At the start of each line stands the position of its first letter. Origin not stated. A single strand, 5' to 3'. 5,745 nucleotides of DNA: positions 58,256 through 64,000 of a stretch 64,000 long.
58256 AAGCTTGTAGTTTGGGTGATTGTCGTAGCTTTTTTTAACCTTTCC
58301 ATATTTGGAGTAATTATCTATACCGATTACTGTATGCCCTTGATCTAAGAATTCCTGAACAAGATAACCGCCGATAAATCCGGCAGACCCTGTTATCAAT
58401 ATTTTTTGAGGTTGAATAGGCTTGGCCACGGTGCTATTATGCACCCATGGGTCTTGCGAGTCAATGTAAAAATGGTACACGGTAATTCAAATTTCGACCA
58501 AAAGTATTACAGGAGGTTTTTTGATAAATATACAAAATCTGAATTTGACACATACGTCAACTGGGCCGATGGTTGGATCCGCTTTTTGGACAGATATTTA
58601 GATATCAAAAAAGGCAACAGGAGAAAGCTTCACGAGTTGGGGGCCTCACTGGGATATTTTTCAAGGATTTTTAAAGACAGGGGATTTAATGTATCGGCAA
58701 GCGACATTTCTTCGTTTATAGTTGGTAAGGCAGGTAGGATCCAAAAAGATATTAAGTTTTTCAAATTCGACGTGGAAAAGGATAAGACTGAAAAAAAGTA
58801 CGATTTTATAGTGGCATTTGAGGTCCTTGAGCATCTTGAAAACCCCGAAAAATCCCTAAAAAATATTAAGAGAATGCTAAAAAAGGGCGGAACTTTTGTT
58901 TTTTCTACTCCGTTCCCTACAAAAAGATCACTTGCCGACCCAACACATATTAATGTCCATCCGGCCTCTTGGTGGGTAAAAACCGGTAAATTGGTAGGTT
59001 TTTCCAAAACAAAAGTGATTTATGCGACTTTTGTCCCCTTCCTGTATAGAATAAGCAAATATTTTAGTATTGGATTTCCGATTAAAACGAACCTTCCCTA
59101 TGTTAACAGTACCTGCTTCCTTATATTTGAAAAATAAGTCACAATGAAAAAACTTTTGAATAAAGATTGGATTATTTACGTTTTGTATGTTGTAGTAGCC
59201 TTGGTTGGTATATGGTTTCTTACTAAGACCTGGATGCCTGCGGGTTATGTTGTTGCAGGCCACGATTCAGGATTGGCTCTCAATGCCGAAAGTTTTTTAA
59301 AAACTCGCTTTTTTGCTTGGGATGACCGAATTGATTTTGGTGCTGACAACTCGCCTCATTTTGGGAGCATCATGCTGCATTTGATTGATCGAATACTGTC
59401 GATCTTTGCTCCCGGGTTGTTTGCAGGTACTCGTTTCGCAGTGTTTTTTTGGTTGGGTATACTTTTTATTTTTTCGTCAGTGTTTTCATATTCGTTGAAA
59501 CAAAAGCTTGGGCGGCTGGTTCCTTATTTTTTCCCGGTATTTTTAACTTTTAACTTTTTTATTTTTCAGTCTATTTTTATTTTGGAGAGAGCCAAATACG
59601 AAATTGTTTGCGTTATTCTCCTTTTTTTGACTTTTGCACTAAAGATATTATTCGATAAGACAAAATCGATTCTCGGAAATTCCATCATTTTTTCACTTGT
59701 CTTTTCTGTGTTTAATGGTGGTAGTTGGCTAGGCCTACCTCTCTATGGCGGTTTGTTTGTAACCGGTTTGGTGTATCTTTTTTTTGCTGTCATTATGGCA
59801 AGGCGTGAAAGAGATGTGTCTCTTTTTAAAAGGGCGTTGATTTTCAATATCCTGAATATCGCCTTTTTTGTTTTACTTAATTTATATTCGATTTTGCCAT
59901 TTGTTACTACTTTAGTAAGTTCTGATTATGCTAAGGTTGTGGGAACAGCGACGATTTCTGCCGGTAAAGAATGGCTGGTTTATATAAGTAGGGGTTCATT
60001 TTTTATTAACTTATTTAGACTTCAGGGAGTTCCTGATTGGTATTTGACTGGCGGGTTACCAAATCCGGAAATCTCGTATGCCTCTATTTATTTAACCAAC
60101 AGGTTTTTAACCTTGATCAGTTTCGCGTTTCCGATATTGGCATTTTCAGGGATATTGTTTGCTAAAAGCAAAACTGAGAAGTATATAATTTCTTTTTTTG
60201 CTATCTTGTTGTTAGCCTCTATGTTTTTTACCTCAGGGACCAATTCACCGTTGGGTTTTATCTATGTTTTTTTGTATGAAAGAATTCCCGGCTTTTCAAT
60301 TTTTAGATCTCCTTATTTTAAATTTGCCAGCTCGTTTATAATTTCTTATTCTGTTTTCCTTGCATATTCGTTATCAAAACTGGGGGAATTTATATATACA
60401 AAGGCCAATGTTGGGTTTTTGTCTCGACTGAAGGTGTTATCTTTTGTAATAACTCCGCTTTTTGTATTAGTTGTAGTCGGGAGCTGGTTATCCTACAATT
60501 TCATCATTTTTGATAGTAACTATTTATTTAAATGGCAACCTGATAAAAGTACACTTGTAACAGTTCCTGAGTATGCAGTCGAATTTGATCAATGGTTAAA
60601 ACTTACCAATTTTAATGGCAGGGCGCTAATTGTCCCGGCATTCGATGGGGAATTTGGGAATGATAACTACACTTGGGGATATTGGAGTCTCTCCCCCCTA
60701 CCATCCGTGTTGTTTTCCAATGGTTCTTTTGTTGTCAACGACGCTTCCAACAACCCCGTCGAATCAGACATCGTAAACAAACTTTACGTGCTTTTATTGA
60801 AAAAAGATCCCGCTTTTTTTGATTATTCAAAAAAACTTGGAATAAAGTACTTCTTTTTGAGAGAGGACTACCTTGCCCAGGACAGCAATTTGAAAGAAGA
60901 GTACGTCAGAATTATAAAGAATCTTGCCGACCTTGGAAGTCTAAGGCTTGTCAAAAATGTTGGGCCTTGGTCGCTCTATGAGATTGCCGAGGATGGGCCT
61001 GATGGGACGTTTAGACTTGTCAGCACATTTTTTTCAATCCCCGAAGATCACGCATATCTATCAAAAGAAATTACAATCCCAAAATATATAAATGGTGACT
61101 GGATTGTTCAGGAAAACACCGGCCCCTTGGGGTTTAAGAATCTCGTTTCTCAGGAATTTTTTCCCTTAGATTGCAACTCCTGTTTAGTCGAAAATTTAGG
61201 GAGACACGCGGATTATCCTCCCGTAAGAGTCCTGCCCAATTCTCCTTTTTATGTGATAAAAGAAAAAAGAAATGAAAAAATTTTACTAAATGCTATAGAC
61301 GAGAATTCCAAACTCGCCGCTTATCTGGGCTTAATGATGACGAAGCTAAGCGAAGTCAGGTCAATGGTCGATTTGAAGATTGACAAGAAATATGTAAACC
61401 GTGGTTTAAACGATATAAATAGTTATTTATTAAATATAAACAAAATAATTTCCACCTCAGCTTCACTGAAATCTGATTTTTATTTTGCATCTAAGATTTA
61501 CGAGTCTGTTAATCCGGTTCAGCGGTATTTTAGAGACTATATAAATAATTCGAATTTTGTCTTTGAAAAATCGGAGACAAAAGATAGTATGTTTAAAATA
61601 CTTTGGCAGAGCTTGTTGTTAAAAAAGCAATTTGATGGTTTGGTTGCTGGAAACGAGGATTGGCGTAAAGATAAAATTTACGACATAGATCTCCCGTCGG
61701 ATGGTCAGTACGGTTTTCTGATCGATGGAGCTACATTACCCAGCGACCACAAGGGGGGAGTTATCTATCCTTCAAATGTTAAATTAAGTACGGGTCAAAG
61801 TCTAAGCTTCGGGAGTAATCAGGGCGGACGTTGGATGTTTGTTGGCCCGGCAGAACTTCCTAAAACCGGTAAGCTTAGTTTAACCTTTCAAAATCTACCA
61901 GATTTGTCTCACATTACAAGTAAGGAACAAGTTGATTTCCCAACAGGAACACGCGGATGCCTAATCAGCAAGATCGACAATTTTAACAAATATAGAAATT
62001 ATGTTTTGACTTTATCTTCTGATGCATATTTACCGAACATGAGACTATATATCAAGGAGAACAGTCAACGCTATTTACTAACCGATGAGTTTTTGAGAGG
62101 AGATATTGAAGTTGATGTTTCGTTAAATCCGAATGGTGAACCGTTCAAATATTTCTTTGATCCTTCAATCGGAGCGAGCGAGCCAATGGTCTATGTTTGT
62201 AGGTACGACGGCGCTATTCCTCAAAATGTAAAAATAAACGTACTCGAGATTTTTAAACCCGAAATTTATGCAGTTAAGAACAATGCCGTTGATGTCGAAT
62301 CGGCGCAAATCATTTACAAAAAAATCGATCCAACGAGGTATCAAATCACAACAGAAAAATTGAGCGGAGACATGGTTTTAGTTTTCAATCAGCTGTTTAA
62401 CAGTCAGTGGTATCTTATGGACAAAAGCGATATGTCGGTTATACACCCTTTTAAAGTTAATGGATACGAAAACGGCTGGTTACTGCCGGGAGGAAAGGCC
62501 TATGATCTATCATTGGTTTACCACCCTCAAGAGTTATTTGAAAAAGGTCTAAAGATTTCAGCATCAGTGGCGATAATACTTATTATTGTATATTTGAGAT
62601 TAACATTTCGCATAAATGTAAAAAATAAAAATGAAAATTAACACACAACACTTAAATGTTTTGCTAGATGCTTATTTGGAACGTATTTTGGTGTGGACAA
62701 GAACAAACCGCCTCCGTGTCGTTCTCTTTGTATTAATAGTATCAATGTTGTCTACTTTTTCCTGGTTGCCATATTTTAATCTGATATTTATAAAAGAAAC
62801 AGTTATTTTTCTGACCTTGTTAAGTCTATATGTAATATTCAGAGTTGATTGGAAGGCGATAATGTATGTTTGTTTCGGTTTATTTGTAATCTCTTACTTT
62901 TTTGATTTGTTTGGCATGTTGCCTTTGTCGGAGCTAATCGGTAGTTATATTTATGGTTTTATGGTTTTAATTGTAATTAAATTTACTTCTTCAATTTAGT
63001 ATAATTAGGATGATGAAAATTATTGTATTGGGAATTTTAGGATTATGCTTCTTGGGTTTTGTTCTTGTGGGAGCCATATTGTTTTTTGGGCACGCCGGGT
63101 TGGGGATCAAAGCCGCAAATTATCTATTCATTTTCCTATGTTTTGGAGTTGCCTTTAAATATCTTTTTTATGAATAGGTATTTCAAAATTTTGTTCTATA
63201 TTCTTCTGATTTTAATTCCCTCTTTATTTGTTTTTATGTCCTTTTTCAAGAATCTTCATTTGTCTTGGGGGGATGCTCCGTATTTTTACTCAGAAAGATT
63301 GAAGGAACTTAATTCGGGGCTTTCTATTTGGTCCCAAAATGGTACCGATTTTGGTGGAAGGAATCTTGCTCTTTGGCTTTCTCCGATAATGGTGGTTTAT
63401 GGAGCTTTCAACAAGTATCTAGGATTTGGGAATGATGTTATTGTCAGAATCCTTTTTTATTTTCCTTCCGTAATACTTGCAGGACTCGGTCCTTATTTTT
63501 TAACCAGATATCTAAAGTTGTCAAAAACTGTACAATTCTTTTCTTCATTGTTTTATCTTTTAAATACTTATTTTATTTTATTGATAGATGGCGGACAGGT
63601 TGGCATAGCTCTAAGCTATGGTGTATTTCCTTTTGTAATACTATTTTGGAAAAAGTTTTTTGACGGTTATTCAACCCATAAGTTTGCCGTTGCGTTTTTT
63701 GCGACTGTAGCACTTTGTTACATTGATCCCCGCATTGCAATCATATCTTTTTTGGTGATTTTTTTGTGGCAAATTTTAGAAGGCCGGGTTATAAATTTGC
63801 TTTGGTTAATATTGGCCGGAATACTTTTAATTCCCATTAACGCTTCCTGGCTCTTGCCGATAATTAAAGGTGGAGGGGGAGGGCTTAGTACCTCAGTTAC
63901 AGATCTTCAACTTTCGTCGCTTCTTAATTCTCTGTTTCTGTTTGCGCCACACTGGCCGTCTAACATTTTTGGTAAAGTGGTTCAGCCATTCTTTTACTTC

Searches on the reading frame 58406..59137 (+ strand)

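Call 45: search_protein_families(library=pfam, proteins=[window:58406-59137:+], max_evalue=10)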
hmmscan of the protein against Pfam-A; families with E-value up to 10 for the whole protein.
window:58406-59137:+ (243 aa): 12 families
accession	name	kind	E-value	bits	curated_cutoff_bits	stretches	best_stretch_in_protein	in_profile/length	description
PF13489.12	Methyltransf_23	-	1.8e-19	70.5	27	1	57-172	9-122/164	Methyltransferase domain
PF08241.18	Methyltransf_11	-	1.8e-13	51.3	21.2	1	77-166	2-95/95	Methyltransferase domain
PF08242.18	Methyltransf_12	-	9.3e-12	46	30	1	77-164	2-98/98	Methyltransferase domain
PF13649.12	Methyltransf_25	-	1e-08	36.2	27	1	77-162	3-97/97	Methyltransferase domain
PF13847.12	Methyltransf_31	-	4.4e-08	33.4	27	1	108-170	43-113/145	Methyltransferase domain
PF05401.17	NodS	-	2.2e-05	24.8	24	1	110-169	83-147/201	Nodulation protein S (NodS)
PF05219.18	DREV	-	0.00056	19.6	26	1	71-172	94-192/265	DREV methyltransferase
PF03848.20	TehB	-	0.0029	17.5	20.4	1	74-163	33-129/193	Tellurite resistance protein TehB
PF09960.14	DUF2194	-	0.024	13.4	30.4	1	122-170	72-121/582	Uncharacterised protein conserved in bacteria (DUF2194)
PF01555.25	N6_N4_Mtase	-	0.03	14.7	26.7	1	140-207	25-97/221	DNA methylase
PF01739.24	CheR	-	0.11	12.4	27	1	112-164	116-171/195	CheR methyltransferase, SAM binding domain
PF08003.17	Methyltransf_9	-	0.18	11.2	23.8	1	119-168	170-219/315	Protein of unknown function (DUF1698)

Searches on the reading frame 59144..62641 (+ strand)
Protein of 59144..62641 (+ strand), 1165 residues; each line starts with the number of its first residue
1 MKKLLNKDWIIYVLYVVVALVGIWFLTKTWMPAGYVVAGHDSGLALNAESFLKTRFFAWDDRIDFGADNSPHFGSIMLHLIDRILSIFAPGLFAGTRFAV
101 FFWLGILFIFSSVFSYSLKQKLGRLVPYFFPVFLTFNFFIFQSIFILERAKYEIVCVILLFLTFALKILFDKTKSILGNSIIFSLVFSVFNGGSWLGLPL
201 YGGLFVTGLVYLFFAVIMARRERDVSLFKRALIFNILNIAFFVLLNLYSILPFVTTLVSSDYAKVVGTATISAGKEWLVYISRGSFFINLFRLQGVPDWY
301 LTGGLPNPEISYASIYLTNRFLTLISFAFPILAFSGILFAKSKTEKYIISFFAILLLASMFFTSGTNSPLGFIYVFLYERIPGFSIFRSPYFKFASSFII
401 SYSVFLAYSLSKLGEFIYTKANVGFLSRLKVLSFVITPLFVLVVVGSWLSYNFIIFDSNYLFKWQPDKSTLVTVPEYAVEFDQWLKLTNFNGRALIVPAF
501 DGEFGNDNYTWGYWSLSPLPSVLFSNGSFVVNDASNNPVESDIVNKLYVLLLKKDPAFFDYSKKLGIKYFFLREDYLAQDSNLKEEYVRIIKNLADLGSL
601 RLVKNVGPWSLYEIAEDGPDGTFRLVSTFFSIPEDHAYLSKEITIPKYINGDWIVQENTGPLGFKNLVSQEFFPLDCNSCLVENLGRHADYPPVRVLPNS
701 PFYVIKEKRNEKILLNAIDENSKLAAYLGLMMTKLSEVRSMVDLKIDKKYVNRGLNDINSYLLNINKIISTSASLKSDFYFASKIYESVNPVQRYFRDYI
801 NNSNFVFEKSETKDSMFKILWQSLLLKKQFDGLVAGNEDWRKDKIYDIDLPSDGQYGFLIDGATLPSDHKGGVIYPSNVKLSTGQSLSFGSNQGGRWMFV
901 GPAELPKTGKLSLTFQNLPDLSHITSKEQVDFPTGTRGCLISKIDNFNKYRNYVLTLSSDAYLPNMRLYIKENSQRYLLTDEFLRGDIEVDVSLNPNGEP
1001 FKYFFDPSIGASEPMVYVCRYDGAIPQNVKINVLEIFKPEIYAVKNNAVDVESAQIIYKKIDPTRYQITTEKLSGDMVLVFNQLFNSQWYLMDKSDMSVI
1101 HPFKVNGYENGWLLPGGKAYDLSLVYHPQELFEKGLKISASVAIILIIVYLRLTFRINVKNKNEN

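Call 12: search_protein_families(library=pfam, proteins=[window:59144-62641:+], max_evalue=0.01)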
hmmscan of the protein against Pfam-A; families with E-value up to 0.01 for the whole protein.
window:59144-62641:+ (1165 aa): 0 families

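Call 45: search_protein_families(library=pfam, proteins=[window:59144-62641:+], max_evalue=10)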
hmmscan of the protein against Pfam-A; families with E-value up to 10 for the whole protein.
window:59144-62641:+ (1165 aa): 2 families
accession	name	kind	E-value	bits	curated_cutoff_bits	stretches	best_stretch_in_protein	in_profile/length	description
PF11847.13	GT-C_AftD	-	0.02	13.3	26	1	470-608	406-541/661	Alpha-(1->3)-arabinofuranosyltransferase, N-terminal GT-C domain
PF18915.5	DUF5667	-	0.2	12.5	27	1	696-771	2-76/99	Domain of unknown function (DUF5667)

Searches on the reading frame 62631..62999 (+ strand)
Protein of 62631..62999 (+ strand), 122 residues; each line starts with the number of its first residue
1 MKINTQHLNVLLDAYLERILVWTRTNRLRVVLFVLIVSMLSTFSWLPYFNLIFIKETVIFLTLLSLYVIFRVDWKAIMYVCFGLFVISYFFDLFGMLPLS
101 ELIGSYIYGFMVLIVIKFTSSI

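Call 7: search_protein_families(library=pfam, proteins=[window:62631-62999:+], max_evalue=0.01)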
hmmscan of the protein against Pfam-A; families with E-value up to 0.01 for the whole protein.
window:62631-62999:+ (122 aa): 0 families

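Call 8: search_protein_families(library=ncbifam, proteins=[window:62631-62999:+], max_evalue=0.01)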
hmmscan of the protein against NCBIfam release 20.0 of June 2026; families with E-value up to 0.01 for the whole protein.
window:62631-62999:+ (122 aa): 0 families

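Call 45: search_protein_families(library=pfam, proteins=[window:62631-62999:+], max_evalue=10)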
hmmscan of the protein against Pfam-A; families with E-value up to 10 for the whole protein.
window:62631-62999:+ (122 aa): 0 families

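Call 68: find_encoding_contigs(protein=window:62631-62999:+, flank=10000, max_places=3)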
Protein window:62631-62999:+ (122 aa): 2 contigs read that carry it; 2 places shown.
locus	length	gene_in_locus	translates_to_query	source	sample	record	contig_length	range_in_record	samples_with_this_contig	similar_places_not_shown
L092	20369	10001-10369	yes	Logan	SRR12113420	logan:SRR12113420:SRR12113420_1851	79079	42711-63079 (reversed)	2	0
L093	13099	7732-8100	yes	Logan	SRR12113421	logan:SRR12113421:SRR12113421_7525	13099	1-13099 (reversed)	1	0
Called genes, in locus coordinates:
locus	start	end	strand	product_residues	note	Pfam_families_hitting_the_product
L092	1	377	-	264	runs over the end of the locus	PF05050:Methyltransf_21 (faint)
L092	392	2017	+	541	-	-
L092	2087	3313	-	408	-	PF00534:Glycos_transf_1, PF13692:Glyco_trans_1_4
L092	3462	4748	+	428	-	PF02254:TrkA_N (faint), PF03446:NAD_binding_2 (weak), PF03721:UDPG_MGDP_dh_N, PF00984:UDPG_MGDP_dh, PF03720:UDPG_MGDP_dh_C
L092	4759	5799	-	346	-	PF01073:3Beta_HSD (weak), PF01370:Epimerase, PF02719:Polysacc_synt_2 (weak), PF04321:RmlD_sub_bind (faint), PF16363:GDP_Man_Dehyd, PF07993:NAD_binding_4 (faint), PF13460:NAD_binding_10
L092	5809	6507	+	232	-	PF13489:Methyltransf_23, PF05401:NodS (faint), PF08241:Methyltransf_11, PF08242:Methyltransf_12, PF13649:Methyltransf_25, PF13847:Methyltransf_31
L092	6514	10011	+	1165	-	-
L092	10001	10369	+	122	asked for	-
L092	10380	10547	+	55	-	-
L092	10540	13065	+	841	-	-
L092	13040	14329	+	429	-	PF01943:Polysacc_synt, PF13440:Polysacc_synt_3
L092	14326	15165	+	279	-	PF00535:Glycos_transf_2, PF10111:Glyco_tranf_2_2 (weak)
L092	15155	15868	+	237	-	PF13489:Methyltransf_23, PF07021:MetW, PF13847:Methyltransf_31, PF08241:Methyltransf_11, PF08242:Methyltransf_12, PF13649:Methyltransf_25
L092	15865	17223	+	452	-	PF13231:PMT_2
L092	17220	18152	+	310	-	PF13439:Glyco_transf_4 (faint), PF00534:Glycos_transf_1, PF13692:Glyco_trans_1_4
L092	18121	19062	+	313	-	PF01073:3Beta_HSD, PF01370:Epimerase, PF02719:Polysacc_synt_2, PF04321:RmlD_sub_bind, PF07993:NAD_binding_4 (faint), PF16363:GDP_Man_Dehyd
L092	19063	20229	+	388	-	PF00535:Glycos_transf_2, PF10111:Glyco_tranf_2_2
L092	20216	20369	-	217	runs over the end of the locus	PF13489:Methyltransf_23, PF07021:MetW (weak), PF13847:Methyltransf_31, PF08241:Methyltransf_11, PF08242:Methyltransf_12, PF13649:Methyltransf_25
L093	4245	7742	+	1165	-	-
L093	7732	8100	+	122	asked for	-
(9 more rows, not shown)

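Call 73: search_protein_representatives(protein=window:62631-62999:+)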
Query: 122 residues. Proteins with E-value up to 0.001 (for the whole library): 40; up to 1e-10: 7; up to 1e-30: 0. The best 40 are listed.
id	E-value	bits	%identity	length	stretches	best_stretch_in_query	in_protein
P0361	6.6e-21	91.4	42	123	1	7-121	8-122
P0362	6.6e-18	81.7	41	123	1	1-119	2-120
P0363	7.0e-14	68.7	37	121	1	8-118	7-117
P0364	3.2e-13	66.6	37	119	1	8-118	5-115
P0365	3.0e-12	63.4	37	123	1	6-116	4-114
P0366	1.0e-11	61.7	34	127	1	9-118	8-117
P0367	1.1e-11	61.7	35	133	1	12-115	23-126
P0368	1.2e-08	51.8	28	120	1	17-117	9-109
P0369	9.3e-08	49.0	35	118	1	18-115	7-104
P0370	1.5e-07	48.3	35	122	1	14-118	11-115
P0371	4.9e-07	46.6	34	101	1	31-120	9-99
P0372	6.8e-07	46.2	31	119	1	21-119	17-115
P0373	1.0e-06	45.6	36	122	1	9-117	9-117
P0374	1.2e-06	45.3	29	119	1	17-118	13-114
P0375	1.5e-06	45.0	30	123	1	11-117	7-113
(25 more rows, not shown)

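Call 75: search_protein_families(library=pfam, alignment_id=A3, max_evalue=1)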
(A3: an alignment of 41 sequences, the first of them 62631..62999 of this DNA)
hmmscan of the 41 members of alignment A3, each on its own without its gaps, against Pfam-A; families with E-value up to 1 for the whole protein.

A. member 1, window:62631-62999:+ (122 aa): 0 families

B. families by the number of members that match (of 41 scanned): 23 families
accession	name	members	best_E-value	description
PF09843.14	DUF2070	4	0.35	Predicted membrane protein (DUF2070)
PF19529.4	DUF6057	3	0.061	Family of unknown function (DUF6057)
PF11992.13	TgpA_N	2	0.16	TgpA N-terminal domain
PF05296.19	TAS2R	1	0.011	Taste receptor protein (TAS2R)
PF01226.23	Form_Nir_trans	1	0.013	Formate/nitrite transporter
PF12911.12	OppC_N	1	0.023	N-terminal TM domain of oligopeptide transport permease C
PF02656.20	DUF202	1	0.039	Domain of unknown function (DUF202)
PF12351.13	Fig1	1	0.058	Ca2+ regulator and membrane fusion protein Fig1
PF19885.4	DUF6358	1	0.058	Family of unknown function (DUF6358)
PF06683.16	DUF1184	1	0.085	Protein of unknown function (DUF1184)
PF08373.16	RAP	1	0.13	RAP domain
PF13567.11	DUF4131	1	0.16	Domain of unknown function (DUF4131)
PF20485.3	DUF6724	1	0.18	Family of unknown function (DUF6724)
PF19732.4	SpoIIE_N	1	0.19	Stage II sporulation protein E N-terminal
PF25592.1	DUF7937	1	0.28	Domain of unknown function (DUF7937)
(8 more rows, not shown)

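Call 77: search_protein_families(library=pfam, proteins=[L092:19063-20229:+, L092:10540-13065:+, L092:10380-10547:+], max_evalue=0.01)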
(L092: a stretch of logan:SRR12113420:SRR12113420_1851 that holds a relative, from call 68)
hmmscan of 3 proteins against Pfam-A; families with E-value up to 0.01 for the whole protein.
L092:19063-20229:+ (388 aa): 4 families
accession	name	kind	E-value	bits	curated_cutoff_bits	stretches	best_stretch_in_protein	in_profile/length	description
PF00535.33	Glycos_transf_2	-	2.5e-19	70.2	23.3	1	161-298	1-140/168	Glycosyl transferase family 2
PF10111.15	Glyco_tranf_2_2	-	1.2e-07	31.9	27.3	1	161-257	1-102/276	Glycosyltransferase like family 2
PF13641.12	Glyco_tranf_2_3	-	1e-05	26.1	27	1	160-261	3-111/230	Glycosyltransferase like family 2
PF13489.12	Methyltransf_23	-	3e-05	24.2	27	1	23-109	77-163/164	Methyltransferase domain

L092:10540-13065:+ (841 aa): 1 family
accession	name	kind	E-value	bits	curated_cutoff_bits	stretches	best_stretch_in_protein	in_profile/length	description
PF10131.15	PTPS_related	-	4e-05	22.7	26.4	1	87-306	20-240/621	6-pyruvoyl-tetrahydropterin synthase related domain; membrane protein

L092:10380-10547:+ (55 aa): 0 families

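Call 89: search_protein_families(library=ncbifam, proteins=[L092:19063-20229:+], max_evalue=0.001)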
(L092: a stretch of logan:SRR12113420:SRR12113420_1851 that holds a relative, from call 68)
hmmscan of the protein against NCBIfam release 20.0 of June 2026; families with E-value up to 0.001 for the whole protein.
L092:19063-20229:+ (388 aa): 14 families
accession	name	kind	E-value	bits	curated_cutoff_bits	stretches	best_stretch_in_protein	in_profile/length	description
TIGR04182.1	glyco_TIGR04182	equivalog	1.1e-33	116.9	325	1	160-379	2-215/293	S-layer glycoprotein N-glycosyltransferase AglJ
NF041391.1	DPhHxTase_Halo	equivalog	7.6e-20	70.8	375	1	166-373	3-200/213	dolichyl-phosphate hexose transferase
TIGR03937.1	PgaC_IcaA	equivalog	2.5e-12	46.5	422.3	1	156-250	43-139/407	poly-beta-1,6-N-acetyl-D-glucosamine synthase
TIGR04283.1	glyco_like_mftF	equivalog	4.3e-11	42.8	182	1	160-250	1-86/221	TIGR04283 family arsenosugar biosynthesis glycosyltransferase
NF007986.1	PRK10714.1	equivalog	3.4e-08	32.9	529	1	159-365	7-210/316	undecaprenyl-phosphate 4-deoxy-4-formamido-L-arabinose transferase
TIGR03965.1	mycofact_glyco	equivalog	7.9e-08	31.6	280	1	146-263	61-181/467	mycofactocin biosynthesis glycosyltransferase MftF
NF010496.0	PRK13915.1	equivalog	8.4e-08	31.6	262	1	156-246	29-126/307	glucosyl-3-phosphoglycerate synthase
NF047588.1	GlcsyltransPgfSStrep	equivalog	8.7e-08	31.7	500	1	160-249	3-98/308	glycosyltransferase PgfS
NF007482.0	PRK10073.1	equivalog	4.1e-07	29.3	423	1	157-250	5-99/334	glycosyltransferase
NF041865.1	EpsU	equivalog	5.2e-05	22.4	700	1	142-264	23-150/394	exopolysaccharide biosynthesis GT2 family glycosyltransferase EpsU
NF047683.1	TeichurnBiosyTuaG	equivalog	6.1e-05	22.8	400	1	156-256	4-106/252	teichuronic acid biosynthesis protein TuaG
NF041875.1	EPS_EpsD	equivalog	7.6e-05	22.3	370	1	160-255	1-98/325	exopolysaccharide biosynthesis glycosyltransferase EpsD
NF045692.1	OglycostaseCruG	equivalog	0.00024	20.2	600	1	159-246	42-137/386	2'-O-glycosyltransferase CruG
TIGR03469.1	HpnB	hypoth_equivalog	0.00025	20.2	379.25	1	158-252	44-151/386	hopene-associated glycosyltransferase HpnB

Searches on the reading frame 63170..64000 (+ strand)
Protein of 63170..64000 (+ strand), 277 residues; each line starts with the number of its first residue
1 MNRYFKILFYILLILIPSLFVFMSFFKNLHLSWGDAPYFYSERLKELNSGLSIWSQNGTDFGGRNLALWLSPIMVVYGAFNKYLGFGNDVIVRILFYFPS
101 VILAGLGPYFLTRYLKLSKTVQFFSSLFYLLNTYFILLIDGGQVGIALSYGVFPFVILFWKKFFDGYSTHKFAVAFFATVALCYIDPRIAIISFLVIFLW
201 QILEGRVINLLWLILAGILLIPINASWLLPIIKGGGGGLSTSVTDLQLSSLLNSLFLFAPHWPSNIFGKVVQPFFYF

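Call 45: search_protein_families(library=pfam, proteins=[window:63170-64000:+], max_evalue=10)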
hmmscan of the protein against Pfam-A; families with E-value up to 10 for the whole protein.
window:63170-64000:+ (277 aa): 1 family
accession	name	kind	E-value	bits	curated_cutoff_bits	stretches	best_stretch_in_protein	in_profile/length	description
PF10131.15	PTPS_related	-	1e-05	24.7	26.4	1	87-255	20-188/621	6-pyruvoyl-tetrahydropterin synthase related domain; membrane protein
